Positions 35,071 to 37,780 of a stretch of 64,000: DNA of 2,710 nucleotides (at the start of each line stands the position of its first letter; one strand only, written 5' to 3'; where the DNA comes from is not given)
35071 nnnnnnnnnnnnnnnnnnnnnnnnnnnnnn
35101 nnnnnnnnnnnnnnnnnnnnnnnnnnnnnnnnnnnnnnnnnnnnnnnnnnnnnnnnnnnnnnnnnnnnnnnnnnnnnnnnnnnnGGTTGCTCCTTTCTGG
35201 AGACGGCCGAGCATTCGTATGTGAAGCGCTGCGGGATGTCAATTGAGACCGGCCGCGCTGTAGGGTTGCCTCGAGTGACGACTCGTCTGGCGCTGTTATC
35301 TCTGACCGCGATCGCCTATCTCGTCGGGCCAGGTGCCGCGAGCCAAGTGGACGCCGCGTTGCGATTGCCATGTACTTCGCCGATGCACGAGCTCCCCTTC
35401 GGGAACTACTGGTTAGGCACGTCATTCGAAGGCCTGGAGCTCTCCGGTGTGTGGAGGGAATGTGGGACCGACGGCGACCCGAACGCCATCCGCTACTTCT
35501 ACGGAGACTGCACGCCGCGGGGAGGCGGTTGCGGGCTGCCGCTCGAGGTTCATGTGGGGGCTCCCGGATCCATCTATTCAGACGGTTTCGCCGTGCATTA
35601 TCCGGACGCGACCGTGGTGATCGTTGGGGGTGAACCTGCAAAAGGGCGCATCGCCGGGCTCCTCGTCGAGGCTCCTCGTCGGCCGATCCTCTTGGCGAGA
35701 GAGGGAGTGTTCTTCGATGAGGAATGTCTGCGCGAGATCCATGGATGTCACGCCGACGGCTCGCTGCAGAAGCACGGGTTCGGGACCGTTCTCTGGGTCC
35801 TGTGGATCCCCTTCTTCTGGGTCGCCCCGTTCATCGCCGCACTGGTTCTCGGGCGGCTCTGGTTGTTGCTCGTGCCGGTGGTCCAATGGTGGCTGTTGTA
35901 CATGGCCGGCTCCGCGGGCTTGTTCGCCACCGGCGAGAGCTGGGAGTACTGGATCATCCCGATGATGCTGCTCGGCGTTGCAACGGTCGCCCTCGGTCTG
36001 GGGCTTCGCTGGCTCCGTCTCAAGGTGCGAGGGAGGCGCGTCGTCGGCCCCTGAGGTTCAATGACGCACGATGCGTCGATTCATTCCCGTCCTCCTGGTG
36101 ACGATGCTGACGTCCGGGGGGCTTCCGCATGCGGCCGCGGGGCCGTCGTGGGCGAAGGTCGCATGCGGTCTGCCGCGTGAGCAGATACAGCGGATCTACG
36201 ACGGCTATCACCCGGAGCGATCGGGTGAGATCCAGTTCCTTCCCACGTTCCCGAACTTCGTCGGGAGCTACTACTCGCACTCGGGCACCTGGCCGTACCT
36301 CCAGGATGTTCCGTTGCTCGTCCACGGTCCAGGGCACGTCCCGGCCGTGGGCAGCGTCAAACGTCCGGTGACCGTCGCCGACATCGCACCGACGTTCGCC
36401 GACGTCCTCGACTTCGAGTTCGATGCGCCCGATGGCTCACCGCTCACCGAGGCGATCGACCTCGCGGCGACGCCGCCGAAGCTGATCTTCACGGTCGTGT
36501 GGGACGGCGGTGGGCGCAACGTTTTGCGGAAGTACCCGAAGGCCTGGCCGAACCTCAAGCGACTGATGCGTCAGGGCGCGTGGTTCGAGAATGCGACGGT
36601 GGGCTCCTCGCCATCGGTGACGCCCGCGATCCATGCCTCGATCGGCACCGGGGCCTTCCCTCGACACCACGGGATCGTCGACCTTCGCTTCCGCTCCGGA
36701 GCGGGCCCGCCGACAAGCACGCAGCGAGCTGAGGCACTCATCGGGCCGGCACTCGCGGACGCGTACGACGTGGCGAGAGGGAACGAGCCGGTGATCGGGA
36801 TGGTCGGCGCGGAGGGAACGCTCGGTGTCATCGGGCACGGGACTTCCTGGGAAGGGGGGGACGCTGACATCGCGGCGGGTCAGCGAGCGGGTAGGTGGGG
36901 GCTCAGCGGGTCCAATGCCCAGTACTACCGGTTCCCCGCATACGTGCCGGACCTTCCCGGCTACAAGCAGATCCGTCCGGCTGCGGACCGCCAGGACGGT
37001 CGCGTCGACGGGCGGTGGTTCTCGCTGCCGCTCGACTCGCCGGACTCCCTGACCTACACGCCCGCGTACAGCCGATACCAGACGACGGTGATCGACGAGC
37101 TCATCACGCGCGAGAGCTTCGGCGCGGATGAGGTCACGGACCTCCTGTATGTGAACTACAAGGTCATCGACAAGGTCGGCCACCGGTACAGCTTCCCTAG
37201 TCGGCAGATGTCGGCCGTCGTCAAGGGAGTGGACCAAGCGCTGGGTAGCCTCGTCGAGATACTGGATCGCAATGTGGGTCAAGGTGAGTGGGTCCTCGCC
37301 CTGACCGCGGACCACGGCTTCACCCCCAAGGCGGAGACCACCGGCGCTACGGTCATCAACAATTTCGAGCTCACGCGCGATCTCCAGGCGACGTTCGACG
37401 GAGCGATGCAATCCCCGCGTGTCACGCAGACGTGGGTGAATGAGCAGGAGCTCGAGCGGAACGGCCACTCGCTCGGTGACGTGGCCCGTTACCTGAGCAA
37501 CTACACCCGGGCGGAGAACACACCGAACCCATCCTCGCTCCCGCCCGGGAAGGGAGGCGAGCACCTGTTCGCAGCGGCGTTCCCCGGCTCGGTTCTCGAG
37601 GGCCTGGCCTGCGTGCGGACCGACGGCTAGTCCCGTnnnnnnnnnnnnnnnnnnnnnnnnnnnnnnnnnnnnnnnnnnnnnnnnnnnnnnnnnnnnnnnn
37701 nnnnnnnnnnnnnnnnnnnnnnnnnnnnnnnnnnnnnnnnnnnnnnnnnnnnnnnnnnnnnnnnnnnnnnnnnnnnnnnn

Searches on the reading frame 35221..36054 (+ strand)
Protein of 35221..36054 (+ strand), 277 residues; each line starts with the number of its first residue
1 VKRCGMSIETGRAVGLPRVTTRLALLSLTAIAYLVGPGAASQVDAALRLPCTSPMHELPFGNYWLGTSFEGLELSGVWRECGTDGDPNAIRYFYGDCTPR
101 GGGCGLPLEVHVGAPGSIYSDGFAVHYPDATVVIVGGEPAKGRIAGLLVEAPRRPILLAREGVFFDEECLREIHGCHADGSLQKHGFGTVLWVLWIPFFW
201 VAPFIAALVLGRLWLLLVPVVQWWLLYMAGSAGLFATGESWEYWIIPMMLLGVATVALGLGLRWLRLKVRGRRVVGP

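Call 4: search_protein_families(library=pfam, proteins=[window:35221-36054:+], max_evalue=0.1)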
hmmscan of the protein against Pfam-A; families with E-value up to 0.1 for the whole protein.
window:35221-36054:+ (277 aa): 0 families

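Call 8: search_protein_families(library=ncbifam, proteins=[window:35221-36054:+], max_evalue=0.1)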
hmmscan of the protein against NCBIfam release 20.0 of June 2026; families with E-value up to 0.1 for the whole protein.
window:35221-36054:+ (277 aa): 0 families

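Call 44: search_protein_families(library=phrogs, proteins=[window:35221-36054:+], max_evalue=0.1)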
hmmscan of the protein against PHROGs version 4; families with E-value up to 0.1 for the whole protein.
window:35221-36054:+ (277 aa): 0 families

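Call 79: search_protein_representatives(protein=window:35275-36054:+)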
Query: 259 residues. Proteins with E-value up to 0.001 (for the whole library): 59; up to 1e-10: 22; up to 1e-30: 7. The best 59 are listed.
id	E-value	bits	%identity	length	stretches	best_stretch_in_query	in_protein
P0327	1.6e-150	516.5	100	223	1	37-259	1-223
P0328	7.7e-52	192.6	54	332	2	95-211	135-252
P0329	8.7e-48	179.3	50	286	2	95-254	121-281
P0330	1.2e-40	155.9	41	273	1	8-256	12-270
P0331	2.8e-35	138.3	43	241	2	95-254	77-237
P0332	2.1e-31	125.6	46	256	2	95-255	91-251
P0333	4.2e-31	124.6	47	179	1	95-256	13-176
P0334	1.9e-30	122.4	42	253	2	95-249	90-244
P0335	1.4e-26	109.8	43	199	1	91-233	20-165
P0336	1.7e-25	106.2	36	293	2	11-94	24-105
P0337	6.4e-24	101.0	61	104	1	16-94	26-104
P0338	1.0e-21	93.8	44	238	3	15-93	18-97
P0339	7.8e-20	87.6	39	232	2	11-94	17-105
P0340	2.0e-16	76.4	37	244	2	89-190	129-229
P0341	4.9e-16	75.1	35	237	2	12-93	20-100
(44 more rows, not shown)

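Call 90: search_protein_families(library=padloc, proteins=[window:35275-36054:+], max_evalue=0.01)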
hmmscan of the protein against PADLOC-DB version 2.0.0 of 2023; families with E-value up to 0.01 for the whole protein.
window:35275-36054:+ (259 aa): 0 families

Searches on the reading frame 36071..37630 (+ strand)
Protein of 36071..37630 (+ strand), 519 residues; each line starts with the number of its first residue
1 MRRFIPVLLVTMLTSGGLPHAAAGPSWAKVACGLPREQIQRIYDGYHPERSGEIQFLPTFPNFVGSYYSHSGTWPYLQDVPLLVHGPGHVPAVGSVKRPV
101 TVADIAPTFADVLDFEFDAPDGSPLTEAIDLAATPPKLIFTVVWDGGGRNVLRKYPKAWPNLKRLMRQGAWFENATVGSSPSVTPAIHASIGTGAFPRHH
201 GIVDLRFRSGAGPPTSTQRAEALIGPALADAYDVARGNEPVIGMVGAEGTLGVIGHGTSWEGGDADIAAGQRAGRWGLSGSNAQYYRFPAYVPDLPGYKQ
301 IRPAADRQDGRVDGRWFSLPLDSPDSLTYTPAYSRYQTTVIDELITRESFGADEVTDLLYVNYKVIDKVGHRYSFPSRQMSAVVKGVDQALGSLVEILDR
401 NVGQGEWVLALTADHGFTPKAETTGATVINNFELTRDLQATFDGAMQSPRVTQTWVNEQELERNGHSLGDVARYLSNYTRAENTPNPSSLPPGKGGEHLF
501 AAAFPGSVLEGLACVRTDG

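Call 4: search_protein_families(library=pfam, proteins=[window:36071-37630:+], max_evalue=0.1)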
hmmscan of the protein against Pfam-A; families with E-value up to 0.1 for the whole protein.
window:36071-37630:+ (519 aa): 4 families
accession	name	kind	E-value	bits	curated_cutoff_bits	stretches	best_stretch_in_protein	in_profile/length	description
PF01663.27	Phosphodiest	-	5.3e-33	115.5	23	1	142-467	4-271/342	Type I phosphodiesterase / nucleotide pyrophosphatase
PF00884.28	Sulfatase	-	6.7e-08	32.6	25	1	72-114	259-300/301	Sulfatase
PF01676.23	Metalloenzyme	-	8.3e-08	32.5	24.3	1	354-424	143-209/252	Metalloenzyme superfamily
PF08665.17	PglZ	-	0.0017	18.8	25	1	356-418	114-173/179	PglZ domain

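Call 8: search_protein_families(library=ncbifam, proteins=[window:36071-37630:+], max_evalue=0.1)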
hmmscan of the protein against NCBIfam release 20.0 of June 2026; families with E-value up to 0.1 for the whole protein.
window:36071-37630:+ (519 aa): 9 families
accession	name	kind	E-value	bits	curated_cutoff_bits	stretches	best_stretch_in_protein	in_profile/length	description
NF042991.1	alk_phos_PafA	equivalog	1.3e-30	106.3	650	3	326-429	273-376/554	alkaline phosphatase PafA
NF051873.1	AlkPhosPhoY32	equivalog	1.1e-09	37.4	1000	1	335-420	259-342/539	alkaline phosphatase PhoY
NF010322.0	PRK13759.1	equivalog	5.1e-06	25.3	481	1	160-204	33-75/486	arylsulfatase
TIGR03417.1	chol_sulfatase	equivalog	8.9e-05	21.5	433.45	0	80-118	312-349/500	choline-sulfatase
TIGR01307.1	pgm_bpd_ind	equivalog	0.0002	19.9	330.65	1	323-422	355-445/504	2,3-bisphosphoglycerate-independent phosphoglycerate mutase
TIGR02335.1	hydr_PhnA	equivalog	0.0064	15.6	407.55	0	356-442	189-263/408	phosphonoacetate hydrolase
TIGR00306.2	apgM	subfamily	0.0096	14.9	320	1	354-415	290-347/403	2,3-bisphosphoglycerate-independent phosphoglycerate mutase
NF003766.0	PRK05362.1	equivalog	0.032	13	256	0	351-425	275-343/396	phosphopentomutase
NF045661.1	HdlasePehA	equivalog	0.044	12.4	900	0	158-203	27-70/506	phosphoric/sulfuric ester hydrolase PehA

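Call 10: find_encoding_contigs(protein=window:36071-37630:+, flank=10000, max_places=6)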
Protein window:36071-37630:+ (519 aa): 1 contig read that carries it; 1 place shown.
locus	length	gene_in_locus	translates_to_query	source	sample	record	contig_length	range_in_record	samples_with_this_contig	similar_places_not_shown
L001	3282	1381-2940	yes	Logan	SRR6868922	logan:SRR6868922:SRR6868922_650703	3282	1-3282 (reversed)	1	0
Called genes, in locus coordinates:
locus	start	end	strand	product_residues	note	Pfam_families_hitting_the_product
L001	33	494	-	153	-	-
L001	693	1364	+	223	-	-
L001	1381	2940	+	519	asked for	PF00884:Sulfatase (faint), PF01663:Phosphodiest, PF01676:Metalloenzyme (weak)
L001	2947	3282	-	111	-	?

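Call 44: search_protein_families(library=phrogs, proteins=[window:36071-37630:+], max_evalue=0.1)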
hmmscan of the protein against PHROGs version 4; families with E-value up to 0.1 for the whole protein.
window:36071-37630:+ (519 aa): 1 family
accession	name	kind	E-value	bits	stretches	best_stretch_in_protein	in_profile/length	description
phrog_19870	-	unknown function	4.3e-09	37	1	297-433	175-292/459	-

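Call 49: find_related_loci(query=window:36071-37630:+, collection=metagenome_contigs, flank=10000)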
Query window:36071-37630:+ (519 aa) in metagenome_contigs; peptide patterns used: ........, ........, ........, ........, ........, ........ (x = any residue, [..] = any of these).
109 stretches matched a pattern; 3 encode a relative of the query (tblastn E <= 1e-3); 3 distinct loci.
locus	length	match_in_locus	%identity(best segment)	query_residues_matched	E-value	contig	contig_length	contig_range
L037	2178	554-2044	65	27-516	0e+0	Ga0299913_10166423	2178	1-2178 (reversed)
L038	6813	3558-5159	43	4-515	8e-123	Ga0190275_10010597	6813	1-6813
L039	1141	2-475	88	361-518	5e-99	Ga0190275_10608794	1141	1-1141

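Call 54: search_solved_structures(query=window:36071-37630:+, max_evalue=0.001, show_alignments=2)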
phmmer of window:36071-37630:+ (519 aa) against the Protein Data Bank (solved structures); distinct sequences matched with E-value up to 0.001: 11.
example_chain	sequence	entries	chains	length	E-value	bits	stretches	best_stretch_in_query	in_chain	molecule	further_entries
5tj3_A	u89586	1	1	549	1.4e-19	73.6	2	333-418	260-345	Alkaline phosphatase PafA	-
5too_A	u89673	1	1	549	3.9e-19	72.1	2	333-418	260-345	Alkaline phosphatase PafA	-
3q3q_A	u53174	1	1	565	2.4e-10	43.1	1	116-203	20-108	Alkaline phosphatase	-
5xwi_A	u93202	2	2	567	2.5e-10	43.1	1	116-203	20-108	Alkaline phosphatase PhoK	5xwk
2gsn_A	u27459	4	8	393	9.4e-06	27.9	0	358-421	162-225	phosphodiesterase-nucleotide pyrophosphatase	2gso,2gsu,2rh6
6ust_A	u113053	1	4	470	1.5e-05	27.3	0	134-215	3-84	N-acetylgalactosamine 6-sulfate sulfatase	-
7mw8_D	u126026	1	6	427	3.1e-05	26.2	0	358-421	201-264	Phosphodiesterase-nucleotide pyrophosphatase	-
4lqy_A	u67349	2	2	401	7.4e-05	25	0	364-420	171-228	Bis(5'-adenosyl)-triphosphatase ENPP4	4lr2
5tcd_A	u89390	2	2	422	0.00013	24.2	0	351-426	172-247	Ectonucleotide pyrophosphatase/phosphodiesterase family member 7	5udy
7oz8_AAA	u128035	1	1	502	0.00063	21.9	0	54-114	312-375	Choline-sulfatase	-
7n1s_A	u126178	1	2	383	0.00066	21.8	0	358-421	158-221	Phosphodiesterase-nucleotide pyrophosphatase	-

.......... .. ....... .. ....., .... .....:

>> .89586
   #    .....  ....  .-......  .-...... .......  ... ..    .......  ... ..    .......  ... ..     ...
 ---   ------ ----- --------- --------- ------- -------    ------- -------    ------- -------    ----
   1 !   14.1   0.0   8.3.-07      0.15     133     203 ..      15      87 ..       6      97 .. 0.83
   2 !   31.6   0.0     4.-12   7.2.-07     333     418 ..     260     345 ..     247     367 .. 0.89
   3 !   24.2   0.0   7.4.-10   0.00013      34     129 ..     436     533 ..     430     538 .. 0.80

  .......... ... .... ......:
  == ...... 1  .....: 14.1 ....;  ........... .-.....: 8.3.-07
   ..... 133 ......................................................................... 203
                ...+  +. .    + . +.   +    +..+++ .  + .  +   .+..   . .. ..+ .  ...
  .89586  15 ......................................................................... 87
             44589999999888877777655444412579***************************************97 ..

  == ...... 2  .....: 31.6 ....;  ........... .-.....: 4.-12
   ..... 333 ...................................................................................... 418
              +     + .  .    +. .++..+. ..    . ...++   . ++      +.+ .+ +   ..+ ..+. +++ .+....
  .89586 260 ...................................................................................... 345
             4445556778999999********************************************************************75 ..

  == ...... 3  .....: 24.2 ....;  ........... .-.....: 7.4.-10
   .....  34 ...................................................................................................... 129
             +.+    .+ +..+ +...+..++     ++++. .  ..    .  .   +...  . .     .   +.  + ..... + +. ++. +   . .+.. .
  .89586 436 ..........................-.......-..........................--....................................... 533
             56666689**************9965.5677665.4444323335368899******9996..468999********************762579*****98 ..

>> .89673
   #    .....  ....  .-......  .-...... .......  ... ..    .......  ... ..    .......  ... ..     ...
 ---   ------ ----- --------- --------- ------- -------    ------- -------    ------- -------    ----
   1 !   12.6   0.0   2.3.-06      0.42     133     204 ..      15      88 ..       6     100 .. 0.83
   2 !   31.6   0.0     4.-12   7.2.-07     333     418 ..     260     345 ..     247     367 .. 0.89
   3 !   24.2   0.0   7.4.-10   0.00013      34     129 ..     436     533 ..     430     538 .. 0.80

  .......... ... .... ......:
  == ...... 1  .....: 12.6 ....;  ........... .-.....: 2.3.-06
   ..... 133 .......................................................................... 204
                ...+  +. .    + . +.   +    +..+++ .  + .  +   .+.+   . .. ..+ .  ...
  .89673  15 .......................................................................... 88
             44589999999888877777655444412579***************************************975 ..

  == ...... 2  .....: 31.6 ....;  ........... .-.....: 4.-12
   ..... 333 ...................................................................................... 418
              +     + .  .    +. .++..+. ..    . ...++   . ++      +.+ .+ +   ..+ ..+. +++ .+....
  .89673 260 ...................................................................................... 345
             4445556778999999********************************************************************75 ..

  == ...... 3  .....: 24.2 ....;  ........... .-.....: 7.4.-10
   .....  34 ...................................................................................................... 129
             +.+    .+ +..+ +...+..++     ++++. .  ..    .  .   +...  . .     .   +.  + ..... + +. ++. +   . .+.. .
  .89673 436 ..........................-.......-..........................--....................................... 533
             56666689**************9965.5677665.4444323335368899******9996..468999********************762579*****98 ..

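Call 90: search_protein_families(library=padloc, proteins=[window:36071-37630:+], max_evalue=0.01)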
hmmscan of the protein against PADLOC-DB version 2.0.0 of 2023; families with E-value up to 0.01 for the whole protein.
window:36071-37630:+ (519 aa): 1 family
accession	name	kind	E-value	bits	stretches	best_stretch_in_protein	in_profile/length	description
PDLC02557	PglZ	-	0.00067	16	1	356-418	560-618/834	PglZ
